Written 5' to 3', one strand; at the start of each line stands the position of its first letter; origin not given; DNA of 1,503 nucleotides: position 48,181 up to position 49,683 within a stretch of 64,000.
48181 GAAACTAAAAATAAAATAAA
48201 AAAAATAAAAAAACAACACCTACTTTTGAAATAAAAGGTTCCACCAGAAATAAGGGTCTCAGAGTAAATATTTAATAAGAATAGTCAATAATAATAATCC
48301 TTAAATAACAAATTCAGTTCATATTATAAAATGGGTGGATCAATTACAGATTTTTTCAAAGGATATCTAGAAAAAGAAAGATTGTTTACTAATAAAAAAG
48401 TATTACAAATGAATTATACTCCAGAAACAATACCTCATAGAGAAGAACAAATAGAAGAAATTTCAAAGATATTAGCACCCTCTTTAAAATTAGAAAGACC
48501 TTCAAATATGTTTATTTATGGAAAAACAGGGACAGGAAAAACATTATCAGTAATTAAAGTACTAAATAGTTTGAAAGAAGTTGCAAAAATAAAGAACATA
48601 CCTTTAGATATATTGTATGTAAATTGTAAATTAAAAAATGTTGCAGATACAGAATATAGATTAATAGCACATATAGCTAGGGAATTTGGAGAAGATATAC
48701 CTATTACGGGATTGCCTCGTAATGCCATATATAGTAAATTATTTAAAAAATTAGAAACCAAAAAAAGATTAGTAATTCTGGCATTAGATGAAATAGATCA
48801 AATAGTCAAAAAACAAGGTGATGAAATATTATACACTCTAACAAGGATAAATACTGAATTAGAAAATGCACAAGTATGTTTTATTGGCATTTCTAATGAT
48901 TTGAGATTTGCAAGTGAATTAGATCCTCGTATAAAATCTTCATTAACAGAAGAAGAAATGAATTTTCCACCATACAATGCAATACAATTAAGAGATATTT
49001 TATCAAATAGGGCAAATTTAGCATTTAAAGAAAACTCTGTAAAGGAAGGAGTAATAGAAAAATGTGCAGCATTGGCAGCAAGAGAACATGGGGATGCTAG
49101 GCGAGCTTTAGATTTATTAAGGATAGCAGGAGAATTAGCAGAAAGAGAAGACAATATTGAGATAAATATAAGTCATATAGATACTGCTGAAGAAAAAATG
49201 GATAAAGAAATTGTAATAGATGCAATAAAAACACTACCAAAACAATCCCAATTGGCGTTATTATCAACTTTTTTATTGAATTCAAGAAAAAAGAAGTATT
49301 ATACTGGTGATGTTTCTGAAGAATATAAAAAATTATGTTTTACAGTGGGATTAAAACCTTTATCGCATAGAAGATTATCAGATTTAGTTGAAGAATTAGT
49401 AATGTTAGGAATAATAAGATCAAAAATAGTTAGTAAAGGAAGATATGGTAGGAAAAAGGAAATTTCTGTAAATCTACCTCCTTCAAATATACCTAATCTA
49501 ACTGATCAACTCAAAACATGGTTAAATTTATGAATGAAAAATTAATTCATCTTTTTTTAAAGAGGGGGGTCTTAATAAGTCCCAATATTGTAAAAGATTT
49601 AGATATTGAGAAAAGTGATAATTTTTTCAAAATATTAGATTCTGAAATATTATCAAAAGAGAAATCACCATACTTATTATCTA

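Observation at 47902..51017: Putative chromosomal replication origin upstream of a cdc6-polD operon.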

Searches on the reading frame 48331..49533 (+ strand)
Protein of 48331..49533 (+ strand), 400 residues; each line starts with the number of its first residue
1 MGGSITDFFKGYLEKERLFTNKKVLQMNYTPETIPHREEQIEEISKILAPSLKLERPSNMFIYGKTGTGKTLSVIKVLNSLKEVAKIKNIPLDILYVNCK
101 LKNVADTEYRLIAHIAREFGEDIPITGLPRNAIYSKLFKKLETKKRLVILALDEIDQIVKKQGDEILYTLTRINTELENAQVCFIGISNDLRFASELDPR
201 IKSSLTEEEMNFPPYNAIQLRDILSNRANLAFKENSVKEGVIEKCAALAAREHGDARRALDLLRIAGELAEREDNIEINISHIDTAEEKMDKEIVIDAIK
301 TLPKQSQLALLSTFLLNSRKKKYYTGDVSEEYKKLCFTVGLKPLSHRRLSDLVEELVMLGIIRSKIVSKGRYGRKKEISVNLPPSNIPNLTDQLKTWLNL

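Call 4: search_protein_families(library=pfam, proteins=[window:48331-49533:+])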
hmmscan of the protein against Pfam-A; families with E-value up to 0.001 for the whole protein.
window:48331-49533:+ (400 aa): 10 families
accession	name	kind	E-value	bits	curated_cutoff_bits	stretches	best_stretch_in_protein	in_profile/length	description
PF09079.17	Cdc6_C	-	9.6e-26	90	25.1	1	297-387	1-93/96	CDC6, C terminal winged helix domain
PF22703.2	Cdc6_lid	-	7.6e-25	87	27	1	221-288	1-68/68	Cdc6 AAA+ ATPase-type lid domain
PF13401.12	AAA_22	-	6.1e-11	43.2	27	1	57-188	5-124/130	AAA domain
PF00004.35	AAA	-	3.1e-08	34.6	21.2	1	60-211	1-128/131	ATPase family associated with various cellular activities (AAA)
PF01637.24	ATPase_2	-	1.1e-07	32.3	33.2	1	37-185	4-151/225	ATPase domain predominantly from Archaea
PF13191.12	AAA_16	-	3.1e-07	31.5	32.6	1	35-173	3-158/167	AAA ATPase domain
PF22606.2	Cdc6-ORC-like_ATPase_lid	-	8.2e-07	29.3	27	1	215-273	1-59/60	Cdc6/ORC-like, ATPase lid domain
PF05621.17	TniB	-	2.2e-05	24.4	22.4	1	41-201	19-175/189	Bacterial TniB protein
PF00270.35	DEAD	-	0.00017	21.8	26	0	56-181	13-152/167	DEAD/DEAH box helicase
PF00931.28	NB-ARC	-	0.0009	19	23.5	0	38-150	2-106/248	NB-ARC domain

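Call 10: find_encoding_contigs(protein=window:48331-49533:+, flank=3000, max_places=6)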
Protein window:48331-49533:+ (400 aa): 3 contigs read that carry it; 3 places shown.
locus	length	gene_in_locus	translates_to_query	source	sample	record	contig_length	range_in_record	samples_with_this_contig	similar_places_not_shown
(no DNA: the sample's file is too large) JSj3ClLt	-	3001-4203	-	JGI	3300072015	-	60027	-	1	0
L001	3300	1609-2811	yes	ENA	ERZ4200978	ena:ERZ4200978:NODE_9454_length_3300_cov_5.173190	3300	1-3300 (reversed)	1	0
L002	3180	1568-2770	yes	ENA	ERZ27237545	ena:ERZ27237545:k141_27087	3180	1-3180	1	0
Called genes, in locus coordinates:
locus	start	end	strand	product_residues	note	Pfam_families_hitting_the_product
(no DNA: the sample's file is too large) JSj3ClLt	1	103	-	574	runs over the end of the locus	PF03485:Arg_tRNA_synt_N, PF00750:tRNA-synt_1d, PF05746:DALR_1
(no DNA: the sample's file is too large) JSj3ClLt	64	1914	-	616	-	PF00493:MCM (faint), PF01078:Mg_chelatase (weak), PF20030:bpMoxR (faint), PF13401:AAA_22 (faint), PF00158:Sigma54_activat, PF20436:LonB_AAA-LID (weak), PF05362:Lon_C, PF13541:ChlI, +3 more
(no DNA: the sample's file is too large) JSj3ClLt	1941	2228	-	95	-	PF05239:PRC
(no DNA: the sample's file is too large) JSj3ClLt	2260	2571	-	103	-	-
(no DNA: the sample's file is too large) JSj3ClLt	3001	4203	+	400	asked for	PF01637:ATPase_2, PF13191:AAA_16 (weak), PF00004:AAA, PF13401:AAA_22, PF22606:Cdc6-ORC-like_ATPase_lid (weak), PF22703:Cdc6_lid, PF09079:WHD_Cdc6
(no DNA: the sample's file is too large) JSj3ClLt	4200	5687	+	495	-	PF01336:tRNA_anti-codon (weak), PF00149:Metallophos, PF04042:DNA_pol_E_B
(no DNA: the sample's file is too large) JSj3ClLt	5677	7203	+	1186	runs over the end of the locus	PF03833:PolC_DP2_N, PF24844:PolC_DP2_central, PF24846:PolC_DP2_cat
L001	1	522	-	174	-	?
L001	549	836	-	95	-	PF05239:PRC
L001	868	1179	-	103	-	-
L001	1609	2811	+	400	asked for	PF01637:ATPase_2, PF13191:AAA_16 (weak), PF00004:AAA, PF13401:AAA_22, PF22606:Cdc6-ORC-like_ATPase_lid (weak), PF22703:Cdc6_lid, PF09079:WHD_Cdc6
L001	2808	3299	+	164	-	?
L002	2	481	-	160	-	?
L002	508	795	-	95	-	PF05239:PRC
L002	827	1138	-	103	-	-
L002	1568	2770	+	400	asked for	PF01637:ATPase_2, PF13191:AAA_16 (weak), PF00004:AAA, PF13401:AAA_22, PF22606:Cdc6-ORC-like_ATPase_lid (weak), PF22703:Cdc6_lid, PF09079:WHD_Cdc6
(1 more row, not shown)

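Call 11: find_homologous_proteins(query=window:48331-49533:+)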
Query window:48331-49533:+ (400 aa): 7999 proteins with E <= 0.001 among 8000 candidates; the best 120 are listed.
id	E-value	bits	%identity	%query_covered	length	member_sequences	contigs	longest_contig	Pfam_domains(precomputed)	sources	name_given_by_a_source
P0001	8.3e-256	866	100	100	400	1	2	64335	PF22703.3,PF22606.3,PF00004.36,PF13401.13,PF01637.25,PF09079.18,PF13191.13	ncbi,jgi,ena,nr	ncbi:ORC1-type DNA replication protein [archaeon]|jgi:archaeal cell division control protein 6|nr:OR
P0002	5.8e-246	833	96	100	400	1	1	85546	PF22703.3,PF22606.3,PF00004.36,PF13401.13,PF01637.25,PF09079.18,PF13191.13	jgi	jgi:archaeal cell division control protein 6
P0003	1.6e-192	658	72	100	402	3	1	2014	PF22703.3,PF00004.36,PF13401.13,PF01637.25,PF09079.18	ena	-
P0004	8.2e-187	639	71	99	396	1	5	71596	PF22703.3,PF00004.36,PF13401.13,PF01637.25,PF09079.18,PF13191.13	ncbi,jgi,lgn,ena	-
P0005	5.0e-164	564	64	99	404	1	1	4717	PF22703.3,PF24883.3,PF05729.19,PF22606.3,PF00004.36,PF13401.13,PF01637.25,PF09079.18,PF13191.13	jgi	-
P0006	1.0e-163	563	63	99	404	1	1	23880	PF22703.3,PF05729.19,PF22606.3,PF00004.36,PF13401.13,PF01637.25,PF09079.18,PF13191.13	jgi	jgi:archaeal cell division control protein 6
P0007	1.4e-163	562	65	99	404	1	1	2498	PF22703.3,PF22606.3,PF00004.36,PF13401.13,PF01637.25,PF09079.18,PF13191.13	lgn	-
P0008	4.9e-163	561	64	99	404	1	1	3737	PF22703.3,PF05729.19,PF22606.3,PF00004.36,PF13401.13,PF01637.25,PF09079.18,PF13191.13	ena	-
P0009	9.4e-163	560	64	100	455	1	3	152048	PF22703.3,PF24883.3,PF22606.3,PF00004.36,PF13401.13,PF01637.25,PF09079.18,PF13191.13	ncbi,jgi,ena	-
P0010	1.3e-162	559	64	99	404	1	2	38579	PF22703.3,PF00004.36,PF13401.13,PF01637.25,PF09079.18,PF13191.13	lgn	-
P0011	1.5e-162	559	63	99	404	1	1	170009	PF22703.3,PF05729.19,PF22606.3,PF00004.36,PF13401.13,PF01637.25,PF09079.18,PF13191.13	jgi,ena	jgi:archaeal cell division control protein 6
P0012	1.1e-161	556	63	99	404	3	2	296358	PF22703.3,PF05729.19,PF22606.3,PF00004.36,PF13401.13,PF01637.25,PF09079.18,PF13191.13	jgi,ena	jgi:archaeal cell division control protein 6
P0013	3.3e-161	555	63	99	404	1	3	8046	PF22703.3,PF22606.3,PF00004.36,PF13401.13,PF01637.25,PF09079.18,PF13191.13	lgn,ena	-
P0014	6.9e-161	553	64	99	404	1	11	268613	PF22703.3,PF22606.3,PF00004.36,PF13401.13,PF01637.25,PF09079.18,PF13191.13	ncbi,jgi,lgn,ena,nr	ncbi:ORC1-type DNA replication protein [Candidatus Woesearchaeota archaeon]|nr:ORC1-type DNA replica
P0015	8.6e-161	553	63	99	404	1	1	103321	PF22703.3,PF22606.3,PF00004.36,PF13401.13,PF01637.25,PF09079.18,PF13191.13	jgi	-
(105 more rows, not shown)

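Call 13: find_related_loci(query=A1, collection=genome_contigs, flank=4000)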
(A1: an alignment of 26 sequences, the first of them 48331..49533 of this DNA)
Query A1 (400 aa) in genome_contigs; peptide patterns used: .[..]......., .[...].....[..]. (x = any residue, [..] = any of these).
600 stretches matched a pattern (row limit reached: there are more); 560 encode a relative of the query (tblastn E <= 1e-3); the best 80 are kept; 80 distinct loci.
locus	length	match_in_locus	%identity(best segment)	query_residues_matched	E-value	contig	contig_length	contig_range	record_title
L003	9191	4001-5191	71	4-400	0e+0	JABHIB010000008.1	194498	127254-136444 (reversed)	MAG: archaeon isolate SI037_bin53 k141_1031403, whole genome shotgun sequence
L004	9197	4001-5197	64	3-400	2e-172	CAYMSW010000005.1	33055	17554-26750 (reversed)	MAG TPA_asm: Candidatus Woesearchaeota archaeon isolate SRP077602_co7_458 genome assembly, contig: NODE_6439_length_3305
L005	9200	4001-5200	62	4-400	6e-170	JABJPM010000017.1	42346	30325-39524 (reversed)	MAG: Candidatus Woesearchaeota archaeon isolate SI075_bin66 k141_1328663, whole genome shotgun sequence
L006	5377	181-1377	62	4-400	1e-170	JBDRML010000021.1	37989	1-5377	MAG: Candidatus Woesearchaeota archaeon isolate MEGAHIT-group-1.829 k141_1181763, whole genome shotgun sequence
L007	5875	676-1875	62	2-400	3e-170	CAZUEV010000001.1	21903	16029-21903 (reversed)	MAG TPA_asm: Candidatus Woesearchaeota archaeon isolate binchicken_co28_80 genome assembly, contig: NODE_1697_length_219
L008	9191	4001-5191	61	5-400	5e-165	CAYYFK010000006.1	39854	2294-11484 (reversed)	MAG TPA_asm: Candidatus Woesearchaeota archaeon isolate binchicken_co97_250 genome assembly, contig: NODE_3913_length_39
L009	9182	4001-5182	60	8-400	3e-160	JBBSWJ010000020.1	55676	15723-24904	MAG: Nanoarchaeota archaeon isolate H51-bin140_1 H51_bin140_1_000000000020, whole genome shotgun sequence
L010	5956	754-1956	58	3-400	5e-157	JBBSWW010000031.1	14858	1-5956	MAG: Nanoarchaeota archaeon isolate H52-bin077_1 H52_bin077_1_000000000031, whole genome shotgun sequence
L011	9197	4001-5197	59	3-400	8e-156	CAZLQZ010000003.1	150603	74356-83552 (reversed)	MAG TPA_asm: uncultured Methanosarcinales archaeon isolate binchicken_co47_193 genome assembly, contig: NODE_39_length_1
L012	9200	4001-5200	57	1-400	1e-154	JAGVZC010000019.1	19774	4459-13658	Candidatus Woesearchaeota archaeon isolate RIFCSPLOWO2_01_FULL_32_21 rifcsplowo2_01_scaffold_7852, whole genome shotgun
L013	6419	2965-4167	57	1-400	1e-154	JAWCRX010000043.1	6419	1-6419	MAG: Candidatus Woesearchaeota archaeon isolate JZ-2_202007_bins_72 JZ-2_202007_bins_72_scaffold_43, whole genome shotgu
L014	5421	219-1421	57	1-400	1e-153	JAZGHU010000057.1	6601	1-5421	MAG: Candidatus Woesearchaeota archaeon isolate SCS6bin.8 SCS6bin.8_57, whole genome shotgun sequence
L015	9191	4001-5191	59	1-400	6e-153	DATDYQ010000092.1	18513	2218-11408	MAG TPA_asm: Candidatus Nanoarchaeia archaeon isolate SMAG_U8169 k141_258450, whole genome shotgun sequence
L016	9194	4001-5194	57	3-400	6e-153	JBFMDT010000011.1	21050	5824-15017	MAG: Nanoarchaeota archaeon isolate MAG226 MAG226_12, whole genome shotgun sequence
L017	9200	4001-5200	55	1-400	9e-153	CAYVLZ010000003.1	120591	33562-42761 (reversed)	MAG TPA_asm: Candidatus Woesearchaeota archaeon isolate SRP141376_co1_71 genome assembly, contig: NODE_354_length_120591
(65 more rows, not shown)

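Call 37: search_solved_structures(query=window:48331-49533:+, show_alignments=2)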
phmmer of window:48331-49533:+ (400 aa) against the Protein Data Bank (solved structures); distinct sequences matched with E-value up to 0.001: 23.
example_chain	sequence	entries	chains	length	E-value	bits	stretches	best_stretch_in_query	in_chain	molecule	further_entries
2qby_A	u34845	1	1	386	9.1e-96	324.3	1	17-382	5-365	Cell division control protein 6 homolog 1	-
2v1u_A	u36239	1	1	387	6.5e-93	314.9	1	16-383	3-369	CELL DIVISION CONTROL PROTEIN 6 HOMOLOG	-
2qby_B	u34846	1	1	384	1.2e-41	146.3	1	32-378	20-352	Cell division control protein 6 homolog 3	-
8rwv_F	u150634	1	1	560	6.5e-25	91.2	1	21-273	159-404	Cell division control protein 6 homolog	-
8s0e_G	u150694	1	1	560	7.1e-25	91.1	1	21-274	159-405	Cell division control protein 6 homolog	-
1fnn_A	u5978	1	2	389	8.4e-23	84.2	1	22-384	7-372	CELL DIVISION CONTROL PROTEIN 6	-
7jgr_G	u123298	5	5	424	4.6e-22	81.8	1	23-274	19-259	Cell division control protein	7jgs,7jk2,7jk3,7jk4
4xgc_A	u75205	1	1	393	1.3e-18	70.5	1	15-310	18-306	Origin recognition complex subunit 1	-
7jgr_A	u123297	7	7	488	2.2e-18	69.7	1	15-310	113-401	Origin recognition complex subunit 1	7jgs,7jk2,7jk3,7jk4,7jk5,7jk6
5uj7_A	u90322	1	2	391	3.1e-18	69.2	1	25-368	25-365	Origin recognition complex subunit 1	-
7jpo_A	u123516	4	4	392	3.1e-18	69.2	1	25-368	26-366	Origin recognition complex subunit 1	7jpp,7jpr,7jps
5ujm_A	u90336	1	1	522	7.9e-18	67.9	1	25-368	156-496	Origin recognition complex subunit 1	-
7ctf_A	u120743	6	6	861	2e-17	66.5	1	25-367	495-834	Origin recognition complex subunit 1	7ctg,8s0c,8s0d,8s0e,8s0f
8rwv_A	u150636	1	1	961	2.6e-17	66.2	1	25-367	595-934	Origin recognition complex subunit 1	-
1w5s_A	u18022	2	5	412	7.4e-16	61.4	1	16-387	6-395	ORIGIN RECOGNITION COMPLEX SUBUNIT 2 ORC2 | ORC2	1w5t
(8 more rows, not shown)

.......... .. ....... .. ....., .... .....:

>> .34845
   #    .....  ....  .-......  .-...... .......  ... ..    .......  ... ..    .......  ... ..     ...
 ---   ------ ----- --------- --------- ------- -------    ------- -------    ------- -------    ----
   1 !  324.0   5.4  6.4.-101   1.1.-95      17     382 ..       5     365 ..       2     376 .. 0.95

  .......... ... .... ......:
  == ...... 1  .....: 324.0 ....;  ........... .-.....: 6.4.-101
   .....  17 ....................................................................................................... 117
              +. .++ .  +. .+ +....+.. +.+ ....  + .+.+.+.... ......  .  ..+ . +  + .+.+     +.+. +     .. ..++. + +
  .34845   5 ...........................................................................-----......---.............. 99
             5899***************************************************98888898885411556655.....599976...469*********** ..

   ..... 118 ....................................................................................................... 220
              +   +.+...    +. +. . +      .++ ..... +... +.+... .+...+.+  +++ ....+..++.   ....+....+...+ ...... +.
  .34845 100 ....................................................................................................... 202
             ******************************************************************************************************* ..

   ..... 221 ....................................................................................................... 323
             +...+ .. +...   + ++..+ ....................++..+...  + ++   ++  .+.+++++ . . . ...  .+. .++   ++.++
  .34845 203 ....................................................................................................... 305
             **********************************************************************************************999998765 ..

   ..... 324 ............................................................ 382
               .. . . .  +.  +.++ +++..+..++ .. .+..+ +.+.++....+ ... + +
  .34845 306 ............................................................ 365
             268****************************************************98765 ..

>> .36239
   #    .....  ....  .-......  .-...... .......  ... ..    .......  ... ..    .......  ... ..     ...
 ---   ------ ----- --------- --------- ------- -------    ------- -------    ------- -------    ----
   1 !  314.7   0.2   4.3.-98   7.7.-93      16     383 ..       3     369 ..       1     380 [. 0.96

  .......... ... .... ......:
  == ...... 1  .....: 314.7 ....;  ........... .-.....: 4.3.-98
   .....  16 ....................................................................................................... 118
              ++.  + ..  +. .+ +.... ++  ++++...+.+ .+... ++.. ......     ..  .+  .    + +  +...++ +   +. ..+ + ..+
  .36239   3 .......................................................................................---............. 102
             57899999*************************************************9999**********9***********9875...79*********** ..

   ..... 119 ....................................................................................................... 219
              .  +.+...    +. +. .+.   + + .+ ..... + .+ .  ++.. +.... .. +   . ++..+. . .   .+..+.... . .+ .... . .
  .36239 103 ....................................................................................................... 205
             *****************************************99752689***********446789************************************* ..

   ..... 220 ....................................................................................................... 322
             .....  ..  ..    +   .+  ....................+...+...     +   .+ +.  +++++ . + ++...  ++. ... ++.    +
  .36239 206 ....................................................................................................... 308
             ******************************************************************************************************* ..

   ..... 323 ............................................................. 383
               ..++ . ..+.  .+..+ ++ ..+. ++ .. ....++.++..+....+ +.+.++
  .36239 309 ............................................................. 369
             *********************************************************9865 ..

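Call 40: find_encoding_contigs(protein=P0002, flank=10000, max_places=2)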
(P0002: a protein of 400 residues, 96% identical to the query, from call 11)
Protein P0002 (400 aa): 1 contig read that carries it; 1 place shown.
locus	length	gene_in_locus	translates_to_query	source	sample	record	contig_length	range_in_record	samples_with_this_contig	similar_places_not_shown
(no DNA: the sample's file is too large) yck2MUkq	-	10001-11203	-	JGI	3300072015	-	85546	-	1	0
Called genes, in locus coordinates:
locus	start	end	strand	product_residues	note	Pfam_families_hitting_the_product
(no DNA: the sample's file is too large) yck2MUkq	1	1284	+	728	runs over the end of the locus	PF00270:DEAD, PF04851:ResIII, PF18766:SWI2_SNF2, PF21210:RNA_helicase_helical, PF00271:Helicase_C, PF02732:ERCC4, PF12826:HHH_2 (weak), PF14520:HHH_5 (weak)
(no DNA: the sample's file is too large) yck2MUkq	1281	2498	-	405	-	PF09471:Peptidase_M64 (faint)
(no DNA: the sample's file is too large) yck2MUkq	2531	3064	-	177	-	PF02834:LigT_PEase, PF13563:2_5_RNA_ligase2, PF02834:LigT_PEase (weak)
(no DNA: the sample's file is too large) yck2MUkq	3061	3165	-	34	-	-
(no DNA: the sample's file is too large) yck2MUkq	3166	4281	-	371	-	PF07724:AAA_2 (weak), PF00004:AAA, PF07728:AAA_5 (faint), PF17862:AAA_lid_3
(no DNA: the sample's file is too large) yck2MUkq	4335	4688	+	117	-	PF01336:tRNA_anti-codon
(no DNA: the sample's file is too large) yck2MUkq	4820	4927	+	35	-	-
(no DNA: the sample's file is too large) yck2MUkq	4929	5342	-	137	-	-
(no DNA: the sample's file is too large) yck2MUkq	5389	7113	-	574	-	PF03485:Arg_tRNA_synt_N, PF00750:tRNA-synt_1d, PF05746:DALR_1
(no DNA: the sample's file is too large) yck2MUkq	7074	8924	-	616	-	PF00493:MCM (faint), PF01078:Mg_chelatase, PF20030:bpMoxR (faint), PF00158:Sigma54_activat, PF13654:AAA_32 (weak), PF20436:LonB_AAA-LID, PF05362:Lon_C, PF13541:ChlI, +4 more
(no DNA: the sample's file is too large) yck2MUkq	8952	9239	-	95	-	PF05239:PRC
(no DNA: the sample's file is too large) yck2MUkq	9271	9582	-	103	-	-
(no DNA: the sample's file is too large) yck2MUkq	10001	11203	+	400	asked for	PF01637:ATPase_2, PF13191:AAA_16 (weak), PF00004:AAA, PF13401:AAA_22, PF22606:Cdc6-ORC-like_ATPase_lid (weak), PF22703:Cdc6_lid, PF09079:WHD_Cdc6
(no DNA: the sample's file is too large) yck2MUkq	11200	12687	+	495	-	PF01336:tRNA_anti-codon (faint), PF00149:Metallophos, PF04042:DNA_pol_E_B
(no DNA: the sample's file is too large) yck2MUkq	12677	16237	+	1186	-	PF03833:PolC_DP2_N, PF24844:PolC_DP2_central, PF24846:PolC_DP2_cat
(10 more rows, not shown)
